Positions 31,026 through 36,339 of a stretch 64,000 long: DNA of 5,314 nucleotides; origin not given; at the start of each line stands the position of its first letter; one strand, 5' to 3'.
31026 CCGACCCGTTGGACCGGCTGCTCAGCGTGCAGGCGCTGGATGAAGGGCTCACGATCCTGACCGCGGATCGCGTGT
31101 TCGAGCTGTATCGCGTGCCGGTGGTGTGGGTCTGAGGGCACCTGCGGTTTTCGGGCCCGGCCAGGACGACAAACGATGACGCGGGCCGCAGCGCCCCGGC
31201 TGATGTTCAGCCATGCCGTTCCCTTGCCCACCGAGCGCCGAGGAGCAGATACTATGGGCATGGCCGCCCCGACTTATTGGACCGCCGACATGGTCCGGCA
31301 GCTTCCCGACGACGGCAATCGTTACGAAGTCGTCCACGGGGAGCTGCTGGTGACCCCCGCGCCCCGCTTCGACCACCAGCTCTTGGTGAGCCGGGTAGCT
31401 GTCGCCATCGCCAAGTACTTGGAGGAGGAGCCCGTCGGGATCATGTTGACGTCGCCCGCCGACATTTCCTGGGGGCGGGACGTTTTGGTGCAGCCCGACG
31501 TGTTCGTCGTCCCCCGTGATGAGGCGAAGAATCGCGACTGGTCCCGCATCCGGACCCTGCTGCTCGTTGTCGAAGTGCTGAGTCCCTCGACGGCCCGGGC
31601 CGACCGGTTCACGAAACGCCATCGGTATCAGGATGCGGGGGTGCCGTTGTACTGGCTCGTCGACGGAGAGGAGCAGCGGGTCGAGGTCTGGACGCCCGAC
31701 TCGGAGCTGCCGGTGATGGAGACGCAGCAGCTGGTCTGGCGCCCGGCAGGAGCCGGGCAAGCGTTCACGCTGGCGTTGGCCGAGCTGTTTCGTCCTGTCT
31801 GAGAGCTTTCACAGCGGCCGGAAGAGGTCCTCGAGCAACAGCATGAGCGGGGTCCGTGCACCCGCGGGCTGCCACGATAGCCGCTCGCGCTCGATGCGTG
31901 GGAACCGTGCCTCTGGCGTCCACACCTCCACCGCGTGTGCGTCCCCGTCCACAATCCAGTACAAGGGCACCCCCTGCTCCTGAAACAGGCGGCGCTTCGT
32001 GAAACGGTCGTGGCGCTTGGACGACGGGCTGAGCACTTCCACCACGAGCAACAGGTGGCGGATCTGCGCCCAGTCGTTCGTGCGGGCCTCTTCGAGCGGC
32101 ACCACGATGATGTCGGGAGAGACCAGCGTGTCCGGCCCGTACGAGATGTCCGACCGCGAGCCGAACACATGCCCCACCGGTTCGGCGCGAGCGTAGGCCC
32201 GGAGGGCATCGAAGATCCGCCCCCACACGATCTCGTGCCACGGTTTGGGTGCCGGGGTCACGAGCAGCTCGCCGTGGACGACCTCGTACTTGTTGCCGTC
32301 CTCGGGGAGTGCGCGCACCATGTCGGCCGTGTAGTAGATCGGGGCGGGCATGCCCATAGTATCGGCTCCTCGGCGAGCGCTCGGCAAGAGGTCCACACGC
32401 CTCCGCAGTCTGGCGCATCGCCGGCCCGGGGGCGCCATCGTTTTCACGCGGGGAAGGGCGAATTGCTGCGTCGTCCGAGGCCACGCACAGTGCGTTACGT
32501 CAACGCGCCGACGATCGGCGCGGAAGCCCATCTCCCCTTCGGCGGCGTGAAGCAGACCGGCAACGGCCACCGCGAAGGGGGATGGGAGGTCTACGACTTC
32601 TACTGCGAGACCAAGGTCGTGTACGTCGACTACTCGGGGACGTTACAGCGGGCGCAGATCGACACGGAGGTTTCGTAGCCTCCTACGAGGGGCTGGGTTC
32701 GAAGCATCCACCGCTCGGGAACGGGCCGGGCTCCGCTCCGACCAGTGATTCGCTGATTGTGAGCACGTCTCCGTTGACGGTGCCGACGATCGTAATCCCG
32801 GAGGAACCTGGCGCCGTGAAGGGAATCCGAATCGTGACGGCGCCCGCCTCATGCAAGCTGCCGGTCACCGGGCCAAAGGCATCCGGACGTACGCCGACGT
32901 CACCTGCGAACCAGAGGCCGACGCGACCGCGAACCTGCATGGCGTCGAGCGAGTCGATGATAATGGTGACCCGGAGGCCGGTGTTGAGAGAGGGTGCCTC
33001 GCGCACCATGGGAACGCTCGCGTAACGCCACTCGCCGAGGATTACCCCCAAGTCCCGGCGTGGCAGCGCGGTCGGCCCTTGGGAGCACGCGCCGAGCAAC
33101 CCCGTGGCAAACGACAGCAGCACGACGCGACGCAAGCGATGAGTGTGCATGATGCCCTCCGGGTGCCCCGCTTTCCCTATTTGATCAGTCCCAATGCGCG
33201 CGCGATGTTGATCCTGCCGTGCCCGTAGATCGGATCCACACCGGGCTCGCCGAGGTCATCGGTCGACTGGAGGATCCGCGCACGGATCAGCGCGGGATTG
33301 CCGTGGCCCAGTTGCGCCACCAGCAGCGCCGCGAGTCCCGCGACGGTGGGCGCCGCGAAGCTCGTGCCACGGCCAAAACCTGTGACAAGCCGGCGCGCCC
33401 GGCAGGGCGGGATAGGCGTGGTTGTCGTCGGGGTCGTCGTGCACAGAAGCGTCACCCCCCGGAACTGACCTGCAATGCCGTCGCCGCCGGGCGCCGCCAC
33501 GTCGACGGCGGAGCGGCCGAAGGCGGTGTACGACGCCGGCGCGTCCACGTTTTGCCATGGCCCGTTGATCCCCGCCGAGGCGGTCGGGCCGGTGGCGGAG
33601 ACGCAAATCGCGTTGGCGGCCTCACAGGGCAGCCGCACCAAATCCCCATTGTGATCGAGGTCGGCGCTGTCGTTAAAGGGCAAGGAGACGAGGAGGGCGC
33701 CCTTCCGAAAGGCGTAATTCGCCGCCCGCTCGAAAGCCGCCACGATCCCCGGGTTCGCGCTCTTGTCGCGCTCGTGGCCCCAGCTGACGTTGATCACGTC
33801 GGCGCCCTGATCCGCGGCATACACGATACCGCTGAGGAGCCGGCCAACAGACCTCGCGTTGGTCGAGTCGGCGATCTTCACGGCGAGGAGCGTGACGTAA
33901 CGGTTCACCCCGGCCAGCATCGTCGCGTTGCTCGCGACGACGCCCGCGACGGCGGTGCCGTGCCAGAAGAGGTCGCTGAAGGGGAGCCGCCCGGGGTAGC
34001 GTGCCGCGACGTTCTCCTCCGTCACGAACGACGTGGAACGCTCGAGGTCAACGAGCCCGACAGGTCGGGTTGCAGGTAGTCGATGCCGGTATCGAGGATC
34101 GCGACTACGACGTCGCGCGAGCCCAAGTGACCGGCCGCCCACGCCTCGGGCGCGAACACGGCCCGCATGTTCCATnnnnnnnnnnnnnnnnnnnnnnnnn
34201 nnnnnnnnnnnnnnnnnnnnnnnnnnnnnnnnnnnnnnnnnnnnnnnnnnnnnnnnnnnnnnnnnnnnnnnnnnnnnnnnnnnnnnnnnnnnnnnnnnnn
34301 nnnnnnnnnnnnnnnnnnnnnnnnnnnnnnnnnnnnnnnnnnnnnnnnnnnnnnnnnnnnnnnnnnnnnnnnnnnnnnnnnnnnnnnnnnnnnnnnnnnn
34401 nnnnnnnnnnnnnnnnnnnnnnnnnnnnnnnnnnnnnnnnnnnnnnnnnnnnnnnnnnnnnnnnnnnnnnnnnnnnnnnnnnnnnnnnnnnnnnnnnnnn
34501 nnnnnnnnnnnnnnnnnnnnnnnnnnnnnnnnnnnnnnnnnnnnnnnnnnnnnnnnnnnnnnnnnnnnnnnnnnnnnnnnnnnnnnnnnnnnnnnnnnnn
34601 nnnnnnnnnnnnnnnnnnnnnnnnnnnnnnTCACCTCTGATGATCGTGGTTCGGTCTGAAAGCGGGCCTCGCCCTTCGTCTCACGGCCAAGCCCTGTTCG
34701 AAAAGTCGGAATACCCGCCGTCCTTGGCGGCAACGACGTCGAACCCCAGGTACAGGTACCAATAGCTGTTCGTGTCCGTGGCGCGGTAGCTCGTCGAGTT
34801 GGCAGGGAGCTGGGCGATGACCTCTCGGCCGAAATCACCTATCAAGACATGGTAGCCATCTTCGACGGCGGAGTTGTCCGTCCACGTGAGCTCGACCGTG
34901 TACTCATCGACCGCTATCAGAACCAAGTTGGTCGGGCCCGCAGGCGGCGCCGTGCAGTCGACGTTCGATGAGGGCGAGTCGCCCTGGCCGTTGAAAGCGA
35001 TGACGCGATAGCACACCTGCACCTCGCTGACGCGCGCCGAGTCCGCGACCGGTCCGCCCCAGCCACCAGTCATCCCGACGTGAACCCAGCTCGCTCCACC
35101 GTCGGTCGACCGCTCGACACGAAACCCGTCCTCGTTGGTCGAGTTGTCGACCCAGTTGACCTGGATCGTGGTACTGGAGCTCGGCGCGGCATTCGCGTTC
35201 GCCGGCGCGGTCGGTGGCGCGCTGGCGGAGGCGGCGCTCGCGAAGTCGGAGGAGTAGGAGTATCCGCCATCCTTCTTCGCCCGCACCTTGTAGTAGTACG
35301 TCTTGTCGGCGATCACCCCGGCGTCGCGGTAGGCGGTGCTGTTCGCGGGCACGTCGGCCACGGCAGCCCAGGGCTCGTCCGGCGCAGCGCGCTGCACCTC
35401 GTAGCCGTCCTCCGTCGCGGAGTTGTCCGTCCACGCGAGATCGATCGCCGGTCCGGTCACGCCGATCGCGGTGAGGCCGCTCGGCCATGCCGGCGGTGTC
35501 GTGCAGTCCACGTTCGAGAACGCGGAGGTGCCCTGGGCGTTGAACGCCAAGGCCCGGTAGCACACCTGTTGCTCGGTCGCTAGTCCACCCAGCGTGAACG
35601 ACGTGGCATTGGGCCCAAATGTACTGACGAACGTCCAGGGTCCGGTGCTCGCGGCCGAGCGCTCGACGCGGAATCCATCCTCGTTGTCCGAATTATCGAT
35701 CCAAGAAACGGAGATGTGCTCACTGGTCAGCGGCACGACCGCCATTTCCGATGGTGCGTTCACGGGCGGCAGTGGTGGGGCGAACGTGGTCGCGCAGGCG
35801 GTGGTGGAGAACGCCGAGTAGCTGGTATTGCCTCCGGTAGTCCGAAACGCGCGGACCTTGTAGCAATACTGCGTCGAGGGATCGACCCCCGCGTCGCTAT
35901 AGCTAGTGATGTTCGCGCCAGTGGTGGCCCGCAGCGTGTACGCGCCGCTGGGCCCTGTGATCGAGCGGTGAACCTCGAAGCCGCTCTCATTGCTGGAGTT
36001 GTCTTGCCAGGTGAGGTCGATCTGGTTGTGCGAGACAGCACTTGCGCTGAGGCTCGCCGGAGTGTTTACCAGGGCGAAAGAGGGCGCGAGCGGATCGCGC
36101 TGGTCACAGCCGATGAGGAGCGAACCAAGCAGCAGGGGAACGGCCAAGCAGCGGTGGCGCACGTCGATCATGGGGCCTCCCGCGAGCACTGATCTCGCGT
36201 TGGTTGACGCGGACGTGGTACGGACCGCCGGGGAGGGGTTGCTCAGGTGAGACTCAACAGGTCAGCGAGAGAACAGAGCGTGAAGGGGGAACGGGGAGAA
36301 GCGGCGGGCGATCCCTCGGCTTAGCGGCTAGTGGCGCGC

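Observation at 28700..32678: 3.6-kb TA/Uma2 islet flanked by an intact aldehyde dehydrogenase 3-prime end and a diverged displaced copy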

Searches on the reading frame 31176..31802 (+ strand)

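Call 4: search_protein_families(library=pfam, proteins=[window:31176-31802:+], max_evalue=0.01)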
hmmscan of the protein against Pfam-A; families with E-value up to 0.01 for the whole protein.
window:31176-31802:+ (208 aa): 1 family
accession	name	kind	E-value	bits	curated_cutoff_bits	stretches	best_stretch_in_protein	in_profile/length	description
PF05685.18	Uma2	-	6.7e-31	107.5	27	1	41-185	5-155/172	Putative restriction endonuclease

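Call 61: search_protein_families(library=padloc, proteins=[window:31176-31802:+], max_evalue=0.001)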
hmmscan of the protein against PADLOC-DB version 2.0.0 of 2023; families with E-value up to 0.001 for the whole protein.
window:31176-31802:+ (208 aa): 4 families
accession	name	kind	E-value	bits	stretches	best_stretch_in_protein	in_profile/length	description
PDLC04832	PDC-S03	-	8.6e-24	82.3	1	45-177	20-155/188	-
PDLC04833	PDC-S03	-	4.5e-22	76.5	1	45-174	35-171/207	-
PDLC04834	PDC-S03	-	9.2e-14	49.6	1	48-170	23-146/184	-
PDLC04835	PDC-S03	-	6.8e-12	43.4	1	37-163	12-145/207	-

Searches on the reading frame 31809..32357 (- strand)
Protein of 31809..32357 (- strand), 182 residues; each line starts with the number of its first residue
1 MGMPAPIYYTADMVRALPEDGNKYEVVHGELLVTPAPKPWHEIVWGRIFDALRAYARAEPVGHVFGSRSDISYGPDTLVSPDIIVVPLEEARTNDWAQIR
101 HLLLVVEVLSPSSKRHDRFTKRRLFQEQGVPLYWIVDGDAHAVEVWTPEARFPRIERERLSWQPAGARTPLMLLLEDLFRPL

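Call 4: search_protein_families(library=pfam, proteins=[window:31809-32357:-], max_evalue=0.01)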
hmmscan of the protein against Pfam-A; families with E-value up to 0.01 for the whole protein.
window:31809-32357:- (182 aa): 1 family
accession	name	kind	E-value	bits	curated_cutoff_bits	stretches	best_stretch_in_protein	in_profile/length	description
PF05685.18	Uma2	-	1.3e-28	100.1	27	1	15-151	5-144/172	Putative restriction endonuclease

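Call 61: search_protein_families(library=padloc, proteins=[window:31809-32357:-], max_evalue=0.001)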
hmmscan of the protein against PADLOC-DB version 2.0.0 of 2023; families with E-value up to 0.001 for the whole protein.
window:31809-32357:- (182 aa): 4 families
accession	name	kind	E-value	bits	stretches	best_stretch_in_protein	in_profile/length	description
PDLC04832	PDC-S03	-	1.9e-21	74.7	1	18-149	19-153/188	-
PDLC04833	PDC-S03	-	1.3e-19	68.5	1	20-148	36-171/207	-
PDLC04834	PDC-S03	-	4e-12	44.2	1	7-144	7-146/184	-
PDLC04835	PDC-S03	-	3.5e-11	41.1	1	11-142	12-150/207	-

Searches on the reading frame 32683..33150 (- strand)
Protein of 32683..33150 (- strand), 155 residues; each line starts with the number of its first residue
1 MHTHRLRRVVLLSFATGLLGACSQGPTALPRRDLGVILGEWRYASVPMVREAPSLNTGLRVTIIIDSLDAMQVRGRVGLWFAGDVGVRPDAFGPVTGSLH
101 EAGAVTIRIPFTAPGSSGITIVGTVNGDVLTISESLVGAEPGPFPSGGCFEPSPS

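Call 4: search_protein_families(library=pfam, proteins=[window:32683-33150:-], max_evalue=0.01)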
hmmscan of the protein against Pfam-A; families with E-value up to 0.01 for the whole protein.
window:32683-33150:- (155 aa): 0 families

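Call 17: find_encoding_contigs(protein=window:32683-33150:-, flank=10000, max_places=10)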
Protein window:32683-33150:- (155 aa): 1 contig read that carries it; 1 place shown.
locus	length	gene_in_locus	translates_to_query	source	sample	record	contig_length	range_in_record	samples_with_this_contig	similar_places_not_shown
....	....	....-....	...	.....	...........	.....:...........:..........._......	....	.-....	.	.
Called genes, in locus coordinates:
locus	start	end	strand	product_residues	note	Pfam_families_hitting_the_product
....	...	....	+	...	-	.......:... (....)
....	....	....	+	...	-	-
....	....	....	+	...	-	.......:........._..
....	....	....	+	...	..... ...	-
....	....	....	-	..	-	?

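Call 19: find_homologous_proteins(query=window:32683-33150:-)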
Query window:32683-33150:- (155 aa): 34 proteins with E <= 0.001 among 122 candidates.
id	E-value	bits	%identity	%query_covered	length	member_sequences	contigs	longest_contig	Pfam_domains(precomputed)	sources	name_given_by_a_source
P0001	3.0e-96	338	100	100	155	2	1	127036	-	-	-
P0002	1.7e-77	277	85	97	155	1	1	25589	-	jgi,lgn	jgi:hypothetical protein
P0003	5.7e-76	272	83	100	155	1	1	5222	-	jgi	jgi:hypothetical protein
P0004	5.6e-65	236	73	100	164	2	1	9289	-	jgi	-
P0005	1.0e-63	232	75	97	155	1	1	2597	-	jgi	jgi:hypothetical protein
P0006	1.1e-63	232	77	94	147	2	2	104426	-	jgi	jgi:hypothetical protein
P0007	6.3e-63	229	72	100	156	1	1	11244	-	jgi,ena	-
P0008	2.4e-62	228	70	100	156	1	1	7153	-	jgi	-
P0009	2.0e-61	225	71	100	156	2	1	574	-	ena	-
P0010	3.5e-61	224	71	100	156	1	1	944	-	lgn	-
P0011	1.0e-59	219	69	100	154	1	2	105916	-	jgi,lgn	jgi:hypothetical protein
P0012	3.5e-59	217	69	99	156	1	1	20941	-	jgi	jgi:hypothetical protein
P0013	1.1e-58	216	68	100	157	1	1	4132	-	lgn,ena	-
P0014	1.1e-57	212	69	100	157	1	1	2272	-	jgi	jgi:hypothetical protein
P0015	3.9e-57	211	67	100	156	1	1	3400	-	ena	-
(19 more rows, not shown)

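Call 20: find_encoding_contigs(protein=P0002, flank=10000, max_places=3)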
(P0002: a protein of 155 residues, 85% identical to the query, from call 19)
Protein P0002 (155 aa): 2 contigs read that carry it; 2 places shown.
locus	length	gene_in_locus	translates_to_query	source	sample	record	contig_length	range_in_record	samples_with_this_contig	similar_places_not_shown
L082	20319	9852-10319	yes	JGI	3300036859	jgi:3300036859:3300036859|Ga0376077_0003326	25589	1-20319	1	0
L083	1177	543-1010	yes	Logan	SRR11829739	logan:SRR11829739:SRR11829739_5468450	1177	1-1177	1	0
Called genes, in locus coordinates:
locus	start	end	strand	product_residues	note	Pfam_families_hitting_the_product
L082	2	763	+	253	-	?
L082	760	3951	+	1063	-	PF07719:TPR_2 (faint), PF13374:TPR_10 (faint), PF13424:TPR_12, PF13424:TPR_12, PF14938:SNAP (weak), PF17874:TPR_MalT (weak), PF13424:TPR_12, PF12770:CHAT, +3 more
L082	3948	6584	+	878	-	PF13205:Big_5, PF02368:Big_2, PF02368:Big_2, PF25390:WD40_RLD, PF13540:RCC1_2, PF00415:RCC1, PF13540:RCC1_2, PF25390:WD40_RLD, +5 more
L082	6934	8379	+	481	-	PF00041:fn3 (faint)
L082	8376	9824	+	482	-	PF00082:Peptidase_S8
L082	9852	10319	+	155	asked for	-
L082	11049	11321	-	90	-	PF01850:PIN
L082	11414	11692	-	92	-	PF02604:PhdYeFM_antitox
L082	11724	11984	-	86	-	-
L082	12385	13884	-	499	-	PF00171:Aldedh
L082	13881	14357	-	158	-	-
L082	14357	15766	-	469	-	PF00072:Response_reg, PF00158:Sigma54_activat, PF14532:Sigma54_activ_2, PF00004:AAA (weak), PF07728:AAA_5 (weak), PF25601:AAA_lid_14, PF02954:HTH_8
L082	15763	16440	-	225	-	-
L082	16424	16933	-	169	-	PF02834:LigT_PEase, PF13563:2_5_RNA_ligase2, PF02834:LigT_PEase (weak)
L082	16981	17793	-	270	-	PF02540:NAD_synthase (weak)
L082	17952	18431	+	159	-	PF12840:HTH_20 (weak), PF13404:HTH_AsnC-type, PF13412:HTH_24, PF01047:MarR (weak), PF08279:HTH_11 (faint), PF01037:AsnC_trans_reg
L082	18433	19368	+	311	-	PF00892:EamA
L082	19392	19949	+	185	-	PF00857:Isochorismatase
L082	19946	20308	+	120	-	PF07883:Cupin_2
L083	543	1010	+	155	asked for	-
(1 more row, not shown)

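Call 21: find_encoding_contigs(protein=P0003, flank=10000, max_places=3)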
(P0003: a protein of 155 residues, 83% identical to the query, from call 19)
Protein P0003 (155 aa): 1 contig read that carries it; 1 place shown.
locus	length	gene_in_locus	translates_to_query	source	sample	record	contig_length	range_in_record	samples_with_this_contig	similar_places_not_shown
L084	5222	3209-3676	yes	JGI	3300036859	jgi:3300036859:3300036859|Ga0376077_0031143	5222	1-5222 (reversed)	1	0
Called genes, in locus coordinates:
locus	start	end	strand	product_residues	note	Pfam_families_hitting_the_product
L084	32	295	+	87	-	PF00082:Peptidase_S8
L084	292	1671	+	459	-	PF13620:CarboxypepD_reg (weak)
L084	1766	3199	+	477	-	PF00082:Peptidase_S8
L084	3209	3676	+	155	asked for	-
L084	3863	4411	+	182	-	PF05685:Uma2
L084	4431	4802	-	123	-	PF01850:PIN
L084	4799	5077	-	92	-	PF02604:PhdYeFM_antitox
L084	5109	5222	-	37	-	?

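Call 22: find_encoding_contigs(protein=P0006, flank=10000, max_places=3)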
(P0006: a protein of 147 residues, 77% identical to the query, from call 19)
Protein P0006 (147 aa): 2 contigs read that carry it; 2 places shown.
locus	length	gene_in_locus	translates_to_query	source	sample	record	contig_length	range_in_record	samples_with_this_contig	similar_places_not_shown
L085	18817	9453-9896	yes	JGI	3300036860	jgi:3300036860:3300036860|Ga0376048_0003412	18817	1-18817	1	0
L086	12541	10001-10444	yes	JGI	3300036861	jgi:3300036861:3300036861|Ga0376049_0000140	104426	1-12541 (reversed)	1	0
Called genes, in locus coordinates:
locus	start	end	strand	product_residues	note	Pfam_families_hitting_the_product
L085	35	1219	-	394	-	PF00155:Aminotran_1_2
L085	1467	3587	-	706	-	-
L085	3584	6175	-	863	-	PF00069:Pkinase, PF07714:PK_Tyr_Ser-Thr, PF03109:ABC1, PF24885:TPR_NPHP3, PF13424:TPR_12, PF17874:TPR_MalT, PF13424:TPR_12, PF24885:TPR_NPHP3, +5 more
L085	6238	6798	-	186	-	PF07638:Sigma70_ECF, PF08281:Sigma70_r4_2 (weak), PF04545:Sigma70_r4 (weak)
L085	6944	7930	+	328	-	PF00041:fn3 (faint)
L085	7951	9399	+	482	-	PF00082:Peptidase_S8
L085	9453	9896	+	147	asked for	-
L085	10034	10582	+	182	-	PF05685:Uma2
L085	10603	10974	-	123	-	PF01850:PIN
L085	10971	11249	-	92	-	PF02604:PhdYeFM_antitox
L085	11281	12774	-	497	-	PF00171:Aldedh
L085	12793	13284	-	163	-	-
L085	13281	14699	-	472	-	PF00072:Response_reg, PF00158:Sigma54_activat, PF00493:MCM (weak), PF14532:Sigma54_activ_2, PF07728:AAA_5 (weak), PF00004:AAA (weak), PF25601:AAA_lid_14, PF02954:HTH_8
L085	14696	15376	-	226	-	-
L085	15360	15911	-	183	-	PF02834:LigT_PEase, PF13563:2_5_RNA_ligase2, PF02834:LigT_PEase (weak)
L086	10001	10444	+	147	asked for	-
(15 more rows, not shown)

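Call 26: find_related_loci(query=window:32683-33150:-, collection=metagenome_contigs, flank=10000)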
Query window:32683-33150:- (155 aa) in metagenome_contigs; peptide patterns used: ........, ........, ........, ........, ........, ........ (x = any residue, [..] = any of these).
342 stretches matched a pattern; 16 encode a relative of the query (tblastn E <= 1e-3); 16 distinct loci.
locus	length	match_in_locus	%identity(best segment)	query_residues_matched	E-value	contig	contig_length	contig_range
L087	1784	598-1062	99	1-155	7e-104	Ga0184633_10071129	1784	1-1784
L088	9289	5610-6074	73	1-155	2e-69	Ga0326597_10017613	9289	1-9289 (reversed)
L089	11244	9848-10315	72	1-155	1e-67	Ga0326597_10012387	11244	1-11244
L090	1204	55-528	70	1-155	1e-60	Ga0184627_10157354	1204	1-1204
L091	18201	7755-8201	52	1-151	3e-41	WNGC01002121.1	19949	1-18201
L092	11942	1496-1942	52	1-151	3e-41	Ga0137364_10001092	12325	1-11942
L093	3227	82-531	51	1-154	2e-40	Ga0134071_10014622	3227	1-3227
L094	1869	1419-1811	54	18-151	5e-40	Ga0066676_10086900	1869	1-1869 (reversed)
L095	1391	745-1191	49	1-151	1e-40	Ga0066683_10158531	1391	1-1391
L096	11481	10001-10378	54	18-146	6e-39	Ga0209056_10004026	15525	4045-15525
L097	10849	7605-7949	56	37-151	6e-38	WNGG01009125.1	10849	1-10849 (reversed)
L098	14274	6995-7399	49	14-151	1e-35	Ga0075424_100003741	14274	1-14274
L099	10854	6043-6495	44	4-155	2e-33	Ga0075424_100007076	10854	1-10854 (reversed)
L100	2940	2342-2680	54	36-150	9e-32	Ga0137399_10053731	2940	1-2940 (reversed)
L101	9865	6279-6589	59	37-151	3e-25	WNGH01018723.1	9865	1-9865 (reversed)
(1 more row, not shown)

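Call 61: search_protein_families(library=padloc, proteins=[window:32683-33150:-], max_evalue=0.001)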
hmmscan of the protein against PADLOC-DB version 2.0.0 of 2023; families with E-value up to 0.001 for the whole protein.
window:32683-33150:- (155 aa): 0 families

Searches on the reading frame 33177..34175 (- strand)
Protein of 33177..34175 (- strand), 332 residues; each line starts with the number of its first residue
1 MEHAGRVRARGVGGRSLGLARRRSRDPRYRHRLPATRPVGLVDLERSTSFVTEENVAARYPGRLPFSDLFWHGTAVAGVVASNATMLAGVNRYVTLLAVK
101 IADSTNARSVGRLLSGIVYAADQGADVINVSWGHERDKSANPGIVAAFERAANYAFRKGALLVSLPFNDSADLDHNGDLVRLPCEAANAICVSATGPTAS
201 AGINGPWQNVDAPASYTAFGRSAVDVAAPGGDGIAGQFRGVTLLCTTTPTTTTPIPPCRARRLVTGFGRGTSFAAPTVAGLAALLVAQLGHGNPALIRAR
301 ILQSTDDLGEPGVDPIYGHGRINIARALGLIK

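Call 60: search_protein_families(library=pfam, proteins=[window:33177-34175:-], max_evalue=0.001)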
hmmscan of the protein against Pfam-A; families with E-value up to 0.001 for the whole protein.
window:33177-34175:- (332 aa): 1 family
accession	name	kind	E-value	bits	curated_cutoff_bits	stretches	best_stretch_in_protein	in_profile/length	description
PF00082.27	Peptidase_S8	-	5.4e-31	108.4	21.8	1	67-320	51-288/288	Subtilase family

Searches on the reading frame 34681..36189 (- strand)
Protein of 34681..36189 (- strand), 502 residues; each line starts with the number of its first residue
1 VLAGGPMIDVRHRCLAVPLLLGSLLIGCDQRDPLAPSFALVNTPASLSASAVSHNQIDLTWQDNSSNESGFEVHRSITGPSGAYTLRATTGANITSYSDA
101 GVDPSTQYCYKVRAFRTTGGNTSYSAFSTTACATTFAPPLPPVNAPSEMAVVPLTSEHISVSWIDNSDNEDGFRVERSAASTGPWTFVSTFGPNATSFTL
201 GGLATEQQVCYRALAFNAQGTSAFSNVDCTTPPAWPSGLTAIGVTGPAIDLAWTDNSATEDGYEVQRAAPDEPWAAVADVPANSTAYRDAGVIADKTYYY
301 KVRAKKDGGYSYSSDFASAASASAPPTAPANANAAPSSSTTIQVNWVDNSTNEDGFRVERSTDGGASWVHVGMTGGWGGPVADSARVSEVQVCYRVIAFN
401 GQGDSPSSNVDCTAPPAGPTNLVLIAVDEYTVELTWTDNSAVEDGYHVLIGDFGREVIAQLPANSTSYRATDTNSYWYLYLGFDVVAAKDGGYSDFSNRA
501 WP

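Call 60: search_protein_families(library=pfam, proteins=[window:34681-36189:-], max_evalue=0.001)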
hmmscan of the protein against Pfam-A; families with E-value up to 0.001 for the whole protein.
window:34681-36189:- (502 aa): 2 families
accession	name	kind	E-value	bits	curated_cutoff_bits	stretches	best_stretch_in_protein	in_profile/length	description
PF00041.27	fn3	-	2.2e-24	85.9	25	2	236-314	3-78/84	Fibronectin type III domain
PF16656.11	Pur_ac_phosph_N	-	0.00058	20.8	30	0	51-115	10-81/93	Purple acid Phosphatase, N-terminal domain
